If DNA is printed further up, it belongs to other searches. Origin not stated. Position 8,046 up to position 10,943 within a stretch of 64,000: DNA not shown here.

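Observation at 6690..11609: Two-gene extracytoplasmic glycosylation module with the flippase fused to the YfhO-type transferase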

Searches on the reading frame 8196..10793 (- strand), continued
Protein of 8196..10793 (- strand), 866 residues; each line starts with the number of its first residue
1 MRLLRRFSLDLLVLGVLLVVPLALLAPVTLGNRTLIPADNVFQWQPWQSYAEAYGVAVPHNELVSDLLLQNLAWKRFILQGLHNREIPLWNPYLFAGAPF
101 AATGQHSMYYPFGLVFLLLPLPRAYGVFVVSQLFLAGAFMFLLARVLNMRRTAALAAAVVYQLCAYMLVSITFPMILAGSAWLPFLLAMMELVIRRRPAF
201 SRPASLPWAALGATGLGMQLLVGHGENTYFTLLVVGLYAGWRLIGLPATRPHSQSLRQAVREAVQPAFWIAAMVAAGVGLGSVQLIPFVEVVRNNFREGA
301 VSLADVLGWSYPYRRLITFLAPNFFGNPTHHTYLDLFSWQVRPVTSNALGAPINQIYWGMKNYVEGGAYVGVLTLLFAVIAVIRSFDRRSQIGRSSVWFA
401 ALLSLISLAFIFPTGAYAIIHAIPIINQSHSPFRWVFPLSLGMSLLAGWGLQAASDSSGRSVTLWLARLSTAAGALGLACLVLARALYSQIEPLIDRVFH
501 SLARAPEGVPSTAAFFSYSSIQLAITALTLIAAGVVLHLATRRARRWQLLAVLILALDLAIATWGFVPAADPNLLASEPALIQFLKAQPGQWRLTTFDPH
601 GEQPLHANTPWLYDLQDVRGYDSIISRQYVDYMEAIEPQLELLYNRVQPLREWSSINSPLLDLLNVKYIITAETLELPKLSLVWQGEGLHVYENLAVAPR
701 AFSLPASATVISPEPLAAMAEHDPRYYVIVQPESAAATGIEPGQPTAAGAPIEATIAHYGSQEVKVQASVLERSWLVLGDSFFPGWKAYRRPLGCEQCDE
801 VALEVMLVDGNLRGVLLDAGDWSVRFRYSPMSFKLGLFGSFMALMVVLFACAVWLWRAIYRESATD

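Call 58: find_encoding_contigs(protein=P0143, flank=6000, max_places=3)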
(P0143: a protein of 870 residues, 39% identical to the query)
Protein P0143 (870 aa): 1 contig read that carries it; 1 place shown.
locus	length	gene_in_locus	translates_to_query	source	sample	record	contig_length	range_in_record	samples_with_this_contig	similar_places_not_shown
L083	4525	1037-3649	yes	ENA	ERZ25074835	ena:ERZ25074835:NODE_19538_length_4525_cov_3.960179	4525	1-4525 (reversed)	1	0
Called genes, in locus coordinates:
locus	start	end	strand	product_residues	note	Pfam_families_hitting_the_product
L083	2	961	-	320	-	?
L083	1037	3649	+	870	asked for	PF09586:YfhO (weak)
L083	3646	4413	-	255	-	PF00535:Glycos_transf_2, PF10111:Glyco_tranf_2_2 (weak)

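Call 59: find_encoding_contigs(protein=P0146, flank=6000, max_places=3)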
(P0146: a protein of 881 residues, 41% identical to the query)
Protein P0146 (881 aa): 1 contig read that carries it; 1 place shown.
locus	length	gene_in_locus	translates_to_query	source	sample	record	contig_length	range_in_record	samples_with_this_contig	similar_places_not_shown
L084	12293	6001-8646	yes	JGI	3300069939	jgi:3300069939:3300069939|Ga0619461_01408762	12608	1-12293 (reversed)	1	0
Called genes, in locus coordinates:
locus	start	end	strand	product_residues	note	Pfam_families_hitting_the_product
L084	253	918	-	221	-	PF01656:CbiA, PF09140:MipZ (weak), PF10609:ParA, PF13614:AAA_31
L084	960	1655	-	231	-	PF02706:Wzz (weak)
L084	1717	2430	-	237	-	-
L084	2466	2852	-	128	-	PF01219:DAGK_prokar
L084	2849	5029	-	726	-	PF07697:7TMR-HDED, PF07698:7TM-7TMR_HD, PF01966:HD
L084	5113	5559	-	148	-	PF09424:YqeY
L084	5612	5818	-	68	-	PF01165:Ribosomal_S21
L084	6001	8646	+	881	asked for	PF09586:YfhO (faint)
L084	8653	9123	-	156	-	-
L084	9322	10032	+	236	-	PF00072:Response_reg, PF00486:Trans_reg_C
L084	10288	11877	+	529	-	PF13531:SBP_bac_11, PF00092:VWA, PF13519:VWA_2 (weak), PF13768:VWA_3 (faint)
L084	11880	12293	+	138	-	?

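Call 60: find_encoding_contigs(protein=P0196, flank=6000, max_places=3)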
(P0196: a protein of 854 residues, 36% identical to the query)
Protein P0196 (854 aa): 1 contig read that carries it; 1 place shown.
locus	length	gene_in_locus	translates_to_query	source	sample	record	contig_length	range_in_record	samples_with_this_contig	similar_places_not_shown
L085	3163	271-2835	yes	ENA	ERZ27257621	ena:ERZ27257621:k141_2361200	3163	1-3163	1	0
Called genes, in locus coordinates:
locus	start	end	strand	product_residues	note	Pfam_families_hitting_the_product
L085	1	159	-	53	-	?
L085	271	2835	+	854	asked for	PF09586:YfhO (faint)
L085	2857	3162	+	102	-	?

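Call 61: find_encoding_contigs(protein=P0245, flank=6000, max_places=3)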
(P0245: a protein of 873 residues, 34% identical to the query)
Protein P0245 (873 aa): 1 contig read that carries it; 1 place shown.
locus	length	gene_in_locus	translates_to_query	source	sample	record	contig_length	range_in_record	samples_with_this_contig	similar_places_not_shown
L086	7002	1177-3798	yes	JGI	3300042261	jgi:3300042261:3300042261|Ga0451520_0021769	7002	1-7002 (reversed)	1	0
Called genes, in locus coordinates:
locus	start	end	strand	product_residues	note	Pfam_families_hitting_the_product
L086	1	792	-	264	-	?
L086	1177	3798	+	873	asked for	PF09586:YfhO (weak)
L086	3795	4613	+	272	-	PF00535:Glycos_transf_2, PF13641:Glyco_tranf_2_3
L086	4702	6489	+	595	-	PF03648:Glyco_hydro_67N (weak), PF16126:DUF4838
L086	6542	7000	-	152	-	?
